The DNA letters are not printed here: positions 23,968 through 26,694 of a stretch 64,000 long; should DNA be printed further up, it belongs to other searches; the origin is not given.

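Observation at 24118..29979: Signal-less GH35-like and GH94-like pair directly downstream of the symporter: a cytoplasmic transglycosylation/phosphorolysis module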

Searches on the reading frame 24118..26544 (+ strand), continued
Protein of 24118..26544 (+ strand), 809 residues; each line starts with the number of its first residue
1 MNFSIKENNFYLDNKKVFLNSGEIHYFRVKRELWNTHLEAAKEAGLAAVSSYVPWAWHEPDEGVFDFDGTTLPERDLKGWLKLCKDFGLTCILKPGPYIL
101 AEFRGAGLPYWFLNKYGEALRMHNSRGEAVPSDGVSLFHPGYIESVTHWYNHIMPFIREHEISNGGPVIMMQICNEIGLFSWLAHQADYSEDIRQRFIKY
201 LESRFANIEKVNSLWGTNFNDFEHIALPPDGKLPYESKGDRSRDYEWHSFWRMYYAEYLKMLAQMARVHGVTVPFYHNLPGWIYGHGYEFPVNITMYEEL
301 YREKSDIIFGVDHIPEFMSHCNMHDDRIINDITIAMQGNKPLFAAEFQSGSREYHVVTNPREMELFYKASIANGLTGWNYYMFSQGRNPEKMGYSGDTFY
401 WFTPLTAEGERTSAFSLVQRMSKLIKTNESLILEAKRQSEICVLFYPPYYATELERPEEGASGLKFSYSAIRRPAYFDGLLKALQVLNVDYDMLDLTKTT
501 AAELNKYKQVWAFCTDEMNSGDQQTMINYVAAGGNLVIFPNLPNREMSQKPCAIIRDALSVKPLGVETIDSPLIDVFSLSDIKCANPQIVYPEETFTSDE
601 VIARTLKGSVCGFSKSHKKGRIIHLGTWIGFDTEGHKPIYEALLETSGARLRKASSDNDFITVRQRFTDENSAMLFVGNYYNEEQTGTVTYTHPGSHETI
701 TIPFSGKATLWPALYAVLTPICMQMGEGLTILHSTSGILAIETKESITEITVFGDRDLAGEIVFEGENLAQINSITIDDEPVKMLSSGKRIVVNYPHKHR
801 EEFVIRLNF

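Call 72: fold_search(model_id=the predicted structure, library=pdb)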
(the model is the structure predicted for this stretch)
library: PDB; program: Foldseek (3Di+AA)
matches with E <= 10: 1469; with E <= 0.001: 432
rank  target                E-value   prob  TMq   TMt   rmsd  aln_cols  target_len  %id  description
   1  7vky_A                7.1e-70  1.00  0.83  0.94   2.3       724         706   34  The complex structure of beta-1,2-glucosyltransferase from Ignavibacterium album with sophorose (released 2022-03-09)
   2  7x87_A                1.3e-69  1.00  0.83  0.94   2.4       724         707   34  The complex structure of beta-1,2-glucosyltransferase from Ignavibacterium album with sophotetraose observed as sophor (released 2022-04-20)
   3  7vkz_A                2.8e-69  1.00  0.82  0.94   2.5       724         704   35  The complex structure of beta-1,2-glucosyltransferase from Ignavibacterium album with 1-Deoxynojirimycin (released 2022-03-09)
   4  7x87_B                3.3e-69  1.00  0.81  0.93   3.7       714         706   35  The complex structure of beta-1,2-glucosyltransferase from Ignavibacterium album with sophotetraose observed as sophor (released 2022-04-20)
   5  7vkw_A                3.9e-69  1.00  0.82  0.94   2.3       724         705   34  The apo structure of beta-1,2-glucosyltransferase from Ignavibacterium album (released 2022-03-09)
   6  7vl3_A                4.8e-69  1.00  0.83  0.94   2.3       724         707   35  The complex structure of beta-1,2-glucosyltransferase from Ignavibacterium album with phenyl alpha-D-glucoside (released 2022-03-09)
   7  7vkz_B                5.7e-69  1.00  0.81  0.93   3.6       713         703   35  The complex structure of beta-1,2-glucosyltransferase from Ignavibacterium album with 1-Deoxynojirimycin (released 2022-03-09)
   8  7vl2_B                6.4e-69  1.00  0.81  0.93   3.7       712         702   35  The complex structure of beta-1,2-glucosyltransferase from Ignavibacterium album with ethyl alpha-D-Glucoside (released 2022-03-09)
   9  7vkw_B                6.7e-69  1.00  0.81  0.93   3.6       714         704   35  The apo structure of beta-1,2-glucosyltransferase from Ignavibacterium album (released 2022-03-09)
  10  7vkx_A                2.4e-68  1.00  0.81  0.93   3.7       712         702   35  The complex structure of beta-1,2-glucosyltransferase from Ignavibacterium album with glucose (released 2022-03-09)
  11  7vky_B                6.7e-68  1.00  0.81  0.93   3.6       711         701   35  The complex structure of beta-1,2-glucosyltransferase from Ignavibacterium album with sophorose (released 2022-03-09)
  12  7vl0_B                3.4e-67  1.00  0.81  0.93   3.7       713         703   35  The complex structure of beta-1,2-glucosyltransferase from Ignavibacterium album with p-nitrophenyl-alpha-D-glucopyran (released 2022-03-09)
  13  8oug                  3.4e-57  1.00  0.80  0.82   4.8       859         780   23  Exo-beta-d-glucosaminidase from Pyrococcus chitonophagus (released 2024-05-01)
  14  5gsm_A                9.7e-57  1.00  0.82  0.85   4.1       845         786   24  Glycoside hydrolase B with product (released 2017-02-01)
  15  5gsl_A                4.7e-54  1.00  0.81  0.84   4.4       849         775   24  Glycoside hydrolase A (released 2017-02-01)
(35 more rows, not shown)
